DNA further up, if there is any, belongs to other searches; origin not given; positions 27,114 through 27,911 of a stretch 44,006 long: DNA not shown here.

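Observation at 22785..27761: Three-gene cassette: pseudo-receiver -> sensor-less hybrid kinase -> REC-PAS-GGDEF-EAL, abutting the flagellar operon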

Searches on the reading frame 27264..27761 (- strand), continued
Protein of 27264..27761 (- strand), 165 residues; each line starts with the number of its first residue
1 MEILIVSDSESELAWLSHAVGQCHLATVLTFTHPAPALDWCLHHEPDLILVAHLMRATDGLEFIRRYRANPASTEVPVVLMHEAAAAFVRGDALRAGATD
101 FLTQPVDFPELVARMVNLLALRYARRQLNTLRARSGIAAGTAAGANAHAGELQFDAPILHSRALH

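Call 76: search_protein_representatives(alignment_id=A2)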
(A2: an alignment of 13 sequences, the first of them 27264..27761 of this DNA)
Query: 13 sequences, 151 profile positions. Proteins with E-value up to 0.001 (for the whole library): 249641; up to 1e-10: 27131; up to 1e-30: 79. The best 150 are listed.
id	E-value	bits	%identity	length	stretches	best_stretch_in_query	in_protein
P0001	1.0e-77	275.4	-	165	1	1-151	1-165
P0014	2.1e-71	254.9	-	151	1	1-151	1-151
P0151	2.2e-50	186.7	-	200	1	1-139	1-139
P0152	3.1e-50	186.2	-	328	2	2-131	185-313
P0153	5.0e-49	182.3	-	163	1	1-128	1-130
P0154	9.3e-48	178.1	-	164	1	1-140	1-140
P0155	8.5e-45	168.5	-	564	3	2-131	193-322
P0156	1.2e-44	168.1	-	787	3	2-138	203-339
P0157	6.2e-42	159.2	-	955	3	3-137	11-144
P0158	1.7e-40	154.6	-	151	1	1-129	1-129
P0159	2.2e-40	154.2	-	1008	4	3-142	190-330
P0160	3.1e-40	153.7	-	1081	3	2-133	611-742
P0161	2.6e-39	150.8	-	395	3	2-133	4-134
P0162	4.1e-39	150.1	-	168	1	1-134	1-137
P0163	1.1e-38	148.7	-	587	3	2-132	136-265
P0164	2.1e-37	144.5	-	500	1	1-142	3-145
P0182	3.9e-34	133.9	-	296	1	3-137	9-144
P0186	5.8e-34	133.4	-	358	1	1-134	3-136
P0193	2.8e-33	131.1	-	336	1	2-133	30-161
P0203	1.8e-32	128.5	-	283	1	1-132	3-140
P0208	4.3e-32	127.3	-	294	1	2-132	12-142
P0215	1.4e-31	125.7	-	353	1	2-139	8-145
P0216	1.4e-31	125.6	-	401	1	1-139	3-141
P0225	8.1e-31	123.2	-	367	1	1-141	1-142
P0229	1.3e-30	122.5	-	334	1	1-138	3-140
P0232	1.5e-30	122.3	-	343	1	1-140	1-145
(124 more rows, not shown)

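Call 77: search_protein_families(library=pfam, proteins=[P0151, P0152, P0154, P0155, P0156, P0157, P0159, P0161, P0163, P0164], max_evalue=0.0001)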
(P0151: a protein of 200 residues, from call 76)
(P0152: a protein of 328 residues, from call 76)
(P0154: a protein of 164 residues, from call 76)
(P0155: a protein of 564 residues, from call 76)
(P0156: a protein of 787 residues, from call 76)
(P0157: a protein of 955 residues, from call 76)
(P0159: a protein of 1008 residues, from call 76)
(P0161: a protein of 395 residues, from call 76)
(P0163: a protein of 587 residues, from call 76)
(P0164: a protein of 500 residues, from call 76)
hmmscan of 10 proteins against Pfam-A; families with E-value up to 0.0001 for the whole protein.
P0151 (200 aa): 1 family
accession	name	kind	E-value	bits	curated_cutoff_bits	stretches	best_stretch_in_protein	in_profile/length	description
PF00072.30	Response_reg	-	1.5e-12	48.1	30.2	1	3-114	1-109/111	Response regulator receiver domain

P0152 (328 aa): 1 family
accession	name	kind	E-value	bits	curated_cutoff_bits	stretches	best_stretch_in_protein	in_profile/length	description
PF00072.30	Response_reg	-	2.4e-46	156.9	30.2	2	186-297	1-110/111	Response regulator receiver domain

P0154 (164 aa): 1 family
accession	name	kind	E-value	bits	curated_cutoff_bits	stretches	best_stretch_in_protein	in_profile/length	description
PF00072.30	Response_reg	-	5.2e-13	49.6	30.2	1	3-115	1-110/111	Response regulator receiver domain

P0155 (564 aa): 3 families
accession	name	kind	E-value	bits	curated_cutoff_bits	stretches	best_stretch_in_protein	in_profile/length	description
PF00072.30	Response_reg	-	5.3e-87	287.8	30.2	3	194-306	1-110/111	Response regulator receiver domain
PF00512.31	HisKA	-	1.8e-10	41.2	26.9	1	364-395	1-36/66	His Kinase A (phospho-acceptor) domain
PF02310.24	B12-binding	-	4e-09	36.8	32.1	0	200-260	13-75/121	B12 binding domain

P0156 (787 aa): 4 families
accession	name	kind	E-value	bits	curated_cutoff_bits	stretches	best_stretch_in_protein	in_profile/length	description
PF00072.30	Response_reg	-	1.2e-82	273.8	30.2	3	23-135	1-110/111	Response regulator receiver domain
PF02518.31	HATPase_c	-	1.4e-26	93.6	26.4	1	491-603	2-109/111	Histidine kinase-, DNA gyrase B-, and HSP90-like ATPase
PF00512.31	HisKA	-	7.5e-19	68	26.9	1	374-443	1-66/66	His Kinase A (phospho-acceptor) domain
PF02310.24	B12-binding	-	2.7e-07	30.9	32.1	0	210-279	13-82/121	B12 binding domain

P0157 (955 aa): 7 families
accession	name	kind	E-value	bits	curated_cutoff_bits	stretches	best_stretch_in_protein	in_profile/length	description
PF00072.30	Response_reg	-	8.6e-84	277.5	30.2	3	11-123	1-111/111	Response regulator receiver domain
PF12833.13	HTH_18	-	4.9e-37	126.5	33.6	2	602-677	3-78/80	Helix-turn-helix domain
PF02518.31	HATPase_c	-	4.9e-28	98.2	26.4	1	260-382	2-109/111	Histidine kinase-, DNA gyrase B-, and HSP90-like ATPase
PF00512.31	HisKA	-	3.3e-16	59.5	26.9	1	148-213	1-66/66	His Kinase A (phospho-acceptor) domain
PF00165.29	HTH_AraC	-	5.5e-16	58.7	26.6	0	642-670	7-34/42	Bacterial regulatory helix-turn-helix proteins, AraC family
PF23198.2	PDE8A_N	-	1e-08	35.7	29.6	0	30-94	32-97/147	PDE8A-like, N-terminal domain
PF02954.25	HTH_8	-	1.3e-05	25.2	22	0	859-888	10-39/42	Bacterial regulatory protein, Fis family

P0159 (1008 aa): 9 families
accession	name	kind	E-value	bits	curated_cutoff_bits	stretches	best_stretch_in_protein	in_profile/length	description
PF00072.30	Response_reg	-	1.4e-107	354.1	30.2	4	884-996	1-110/111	Response regulator receiver domain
PF02518.31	HATPase_c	-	8.9e-29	100.6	26.4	1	602-712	1-105/111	Histidine kinase-, DNA gyrase B-, and HSP90-like ATPase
PF00512.31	HisKA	-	7.2e-20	71.2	26.9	1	491-555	2-66/66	His Kinase A (phospho-acceptor) domain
PF23198.2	PDE8A_N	-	8.2e-13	48.9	29.6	0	747-849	24-126/147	PDE8A-like, N-terminal domain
PF13426.13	PAS_9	-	7.7e-09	36.2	27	1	369-466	9-103/103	PAS domain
PF00989.32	PAS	-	1.9e-08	34.7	22.6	1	352-453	2-102/113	PAS fold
PF24896.1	Receiver_CRE1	-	2.7e-08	34.5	27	0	733-854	6-134/136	AHK4/CRE1/WOL first receiver domain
PF13188.13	PAS_8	-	4.5e-07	30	21.8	1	352-406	2-56/65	PAS domain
PF08447.18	PAS_3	-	2.2e-05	25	25.6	1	374-460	2-88/89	PAS fold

P0161 (395 aa): 4 families
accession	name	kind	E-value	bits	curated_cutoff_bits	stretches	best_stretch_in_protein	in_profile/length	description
PF00072.30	Response_reg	-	2.1e-94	311.6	30.2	3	136-247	1-110/111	Response regulator receiver domain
PF23198.2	PDE8A_N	-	2.5e-10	40.9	29.6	0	136-235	13-116/147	PDE8A-like, N-terminal domain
PF02310.24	B12-binding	-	1.1e-06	28.9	32.1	0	12-61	14-67/121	B12 binding domain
PF20161.5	VpsR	-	1.9e-05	24.8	23.7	0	18-112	23-116/121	VpsR domain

P0163 (587 aa): 3 families
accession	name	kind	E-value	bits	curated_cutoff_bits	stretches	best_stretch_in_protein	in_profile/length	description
PF00072.30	Response_reg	-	5e-71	236.4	30.2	3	137-248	1-110/111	Response regulator receiver domain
PF00990.26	GGDEF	-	1.3e-17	64.5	23.8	1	420-576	1-160/161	Diguanylate cyclase, GGDEF domain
PF02310.24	B12-binding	-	6.5e-05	23.2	32.1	0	144-212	14-85/121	B12 binding domain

P0164 (500 aa): 7 families
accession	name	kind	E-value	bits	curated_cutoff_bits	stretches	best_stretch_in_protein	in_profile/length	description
PF00072.30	Response_reg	-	7.6e-24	84.5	30.2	1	5-117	1-110/111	Response regulator receiver domain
PF07730.19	HisKA_3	-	3.3e-12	47.2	24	1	301-366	1-66/68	Histidine kinase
PF02518.31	HATPase_c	-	4.5e-12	46.8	26.4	1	408-498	3-110/111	Histidine kinase-, DNA gyrase B-, and HSP90-like ATPase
PF13426.13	PAS_9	-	2.6e-09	37.7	27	1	171-272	2-103/103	PAS domain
PF00989.32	PAS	-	2.7e-09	37.4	22.6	1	160-270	1-113/113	PAS fold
PF13188.13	PAS_8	-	6.5e-08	32.6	21.8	1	160-209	1-50/65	PAS domain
PF08448.16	PAS_4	-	9.9e-06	26.2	23.1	1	166-274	1-109/110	PAS fold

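Call 78: search_protein_families(library=pfam, proteins=[P0182, P0186, P0193, P0203, P0208, P0215, P0216, P0225, P0229, P0232], max_evalue=0.0001)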
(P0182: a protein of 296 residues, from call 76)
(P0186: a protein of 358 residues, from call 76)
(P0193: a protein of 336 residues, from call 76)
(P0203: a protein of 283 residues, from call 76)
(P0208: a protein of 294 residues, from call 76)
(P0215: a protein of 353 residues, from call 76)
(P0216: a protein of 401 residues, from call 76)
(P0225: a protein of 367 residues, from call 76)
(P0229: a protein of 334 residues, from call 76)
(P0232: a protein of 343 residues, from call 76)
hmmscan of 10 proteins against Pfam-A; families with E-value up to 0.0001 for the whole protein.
P0182 (296 aa): 3 families
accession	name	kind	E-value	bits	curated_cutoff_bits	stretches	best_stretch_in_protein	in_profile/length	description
PF00072.30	Response_reg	-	1.6e-23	83.5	30.2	1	10-122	2-110/111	Response regulator receiver domain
PF01966.28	HD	-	4.7e-12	46.7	22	1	177-270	3-90/116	HD domain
PF13487.12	HD_5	-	1.3e-08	35.2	27.2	1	163-266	2-106/170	HD domain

P0186 (358 aa): 3 families
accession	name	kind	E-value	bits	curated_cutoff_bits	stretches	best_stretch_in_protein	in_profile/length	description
PF13487.12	HD_5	-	6.7e-37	127.3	27.2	1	160-324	4-169/170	HD domain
PF00072.30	Response_reg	-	2.3e-24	86.2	30.2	1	5-116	1-109/111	Response regulator receiver domain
PF01966.28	HD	-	1.1e-19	71.3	22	1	171-293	2-115/116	HD domain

P0193 (336 aa): 4 families
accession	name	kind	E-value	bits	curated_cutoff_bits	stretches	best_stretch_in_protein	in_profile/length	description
PF00072.30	Response_reg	-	1.4e-22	80.4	30.2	1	31-143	1-110/111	Response regulator receiver domain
PF04002.20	RadC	-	4.3e-21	75.5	22.1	1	275-335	61-121/121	RadC-like JAB domain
PF01966.28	HD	-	3.5e-13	50.3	22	1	197-301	2-107/116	HD domain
PF13487.12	HD_5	-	6e-08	33.1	27.2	1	186-284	4-105/170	HD domain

P0203 (283 aa): 3 families
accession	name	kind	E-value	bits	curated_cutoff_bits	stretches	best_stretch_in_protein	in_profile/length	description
PF00072.30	Response_reg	-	1.1e-24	87.2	30.2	1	5-116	1-109/111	Response regulator receiver domain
PF01966.28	HD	-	2e-07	31.8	22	1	171-230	2-54/116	HD domain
PF13487.12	HD_5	-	5.9e-06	26.6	27.2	1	160-231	4-78/170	HD domain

P0208 (294 aa): 1 family
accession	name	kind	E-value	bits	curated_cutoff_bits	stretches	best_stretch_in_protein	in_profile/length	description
PF00072.30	Response_reg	-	5.6e-22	78.4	30.2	1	13-125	1-110/111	Response regulator receiver domain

P0215 (353 aa): 3 families
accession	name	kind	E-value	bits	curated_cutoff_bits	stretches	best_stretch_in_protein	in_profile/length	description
PF13487.12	HD_5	-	3.8e-36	124.8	27.2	1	175-329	15-170/170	HD domain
PF00072.30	Response_reg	-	5.4e-25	88.2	30.2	1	9-121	1-110/111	Response regulator receiver domain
PF01966.28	HD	-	2.7e-18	66.8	22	1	175-297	2-115/116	HD domain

P0216 (401 aa): 3 families
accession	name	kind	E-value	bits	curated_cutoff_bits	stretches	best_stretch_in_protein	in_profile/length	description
PF02518.31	HATPase_c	-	2.6e-28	99.1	26.4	1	258-366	2-109/111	Histidine kinase-, DNA gyrase B-, and HSP90-like ATPase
PF00072.30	Response_reg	-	4.8e-22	78.7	30.2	1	5-117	1-110/111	Response regulator receiver domain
PF00512.31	HisKA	-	5.6e-19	68.4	26.9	1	143-211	1-66/66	His Kinase A (phospho-acceptor) domain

P0225 (367 aa): 2 families
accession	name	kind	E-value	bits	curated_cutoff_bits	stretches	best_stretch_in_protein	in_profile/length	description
PF00211.25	Guanylate_cyc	-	6.1e-27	94.8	21.9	1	175-352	4-173/183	Adenylate and Guanylate cyclase catalytic domain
PF00072.30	Response_reg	-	3.3e-24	85.6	30.2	1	4-116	2-111/111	Response regulator receiver domain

P0229 (334 aa): 3 families
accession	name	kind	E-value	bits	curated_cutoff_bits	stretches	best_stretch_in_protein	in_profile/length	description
PF13487.12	HD_5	-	2.2e-42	145.1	27.2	1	143-308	4-170/170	HD domain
PF00072.30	Response_reg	-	3.3e-27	95.3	30.2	1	5-117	1-110/111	Response regulator receiver domain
PF01966.28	HD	-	1.7e-20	73.9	22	1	154-276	2-115/116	HD domain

P0232 (343 aa): 3 families
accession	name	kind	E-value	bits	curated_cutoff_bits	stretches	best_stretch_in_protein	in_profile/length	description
PF13487.12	HD_5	-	2.5e-38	131.9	27.2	1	157-321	4-169/170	HD domain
PF00072.30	Response_reg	-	3.5e-20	72.7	30.2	1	3-113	1-109/111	Response regulator receiver domain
PF01966.28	HD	-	6.7e-13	49.4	22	1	173-290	7-115/116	HD domain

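Call 79: fold_search(model_id=the predicted structure, library=pdb)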
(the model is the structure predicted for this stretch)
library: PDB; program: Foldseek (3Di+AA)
matches with E <= 10: 1588; with E <= 0.001: 617
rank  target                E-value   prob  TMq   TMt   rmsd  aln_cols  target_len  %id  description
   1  9g85_D                3.6e-10  1.00  0.75  0.29   1.6       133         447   29  Structure of Response regulator PleD in complex with c-diGMP and ppGpp (released 2025-08-06)
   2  9g85_B                5.3e-10  1.00  0.76  0.29   1.6       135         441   29  Structure of Response regulator PleD in complex with c-diGMP and ppGpp (released 2025-08-06)
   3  9g85_A                6.9e-10  1.00  0.77  0.29   2.0       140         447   30  Structure of Response regulator PleD in complex with c-diGMP and ppGpp (released 2025-08-06)
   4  9g86_A                7.4e-10  1.00  0.76  0.29   2.0       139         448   30  Structure of Response regulator PleD in complex with c-diGMP and pppGpp (released 2025-08-06)
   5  3bre_B                9.0e-10  1.00  0.71  0.38   3.1       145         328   25  Crystal Structure of P.aeruginosa PA3702 (released 2008-04-01)
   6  9g86_B                9.6e-10  1.00  0.75  0.29   1.5       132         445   30  Structure of Response regulator PleD in complex with c-diGMP and pppGpp (released 2025-08-06)
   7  1w25_A                1.3e-09  1.00  0.74  0.28   1.6       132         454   30  Response regulator PleD in complex with c-diGMP (released 2004-11-18)
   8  9g85_C                1.4e-09  1.00  0.76  0.29   1.5       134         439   29  Structure of Response regulator PleD in complex with c-diGMP and ppGpp (released 2025-08-06)
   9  3t6k_A                1.4e-09  1.00  0.68  0.90   1.3       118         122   25  Crystal structure of a putative response regulator (Caur_3799) from Chloroflexus aurantiacus J-10-fl at 1.86 A resolut (released 2011-09-07)
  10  2v0n_A                1.5e-09  1.00  0.69  0.26   6.5       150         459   30  ACTIVATED RESPONSE REGULATOR PLED IN COMPLEX WITH C-DIGMP AND GTP- ALPHA-S (released 2007-08-21)
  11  1mvo                  1.7e-09  1.00  0.66  0.88   1.6       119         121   26  Crystal structure of the PhoP receiver domain from Bacillus subtilis (released 2002-10-16)
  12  1nxp                  2.2e-09  1.00  0.66  0.90   1.7       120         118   27  MicArec pH4.5 (released 2004-02-17)
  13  2a9o                  2.4e-09  1.00  0.66  0.91   1.6       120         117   27  Crystal structures of an activated YycF homologue, the essential response regulator from S.pneumoniae in complex with Be (released 2006-09-26)
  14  3i5a                  3.3e-09  1.00  0.79  0.42   1.8       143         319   22  Crystal structure of full-length WpsR from Pseudomonas syringae (released 2009-08-18)
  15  9of4_A                4.0e-09  1.00  0.66  0.86   1.8       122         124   26  Structure of the Acinetobacter baumannii Response Regulator PmrA Receiver Domain M12I Mutation (released 2025-11-26)
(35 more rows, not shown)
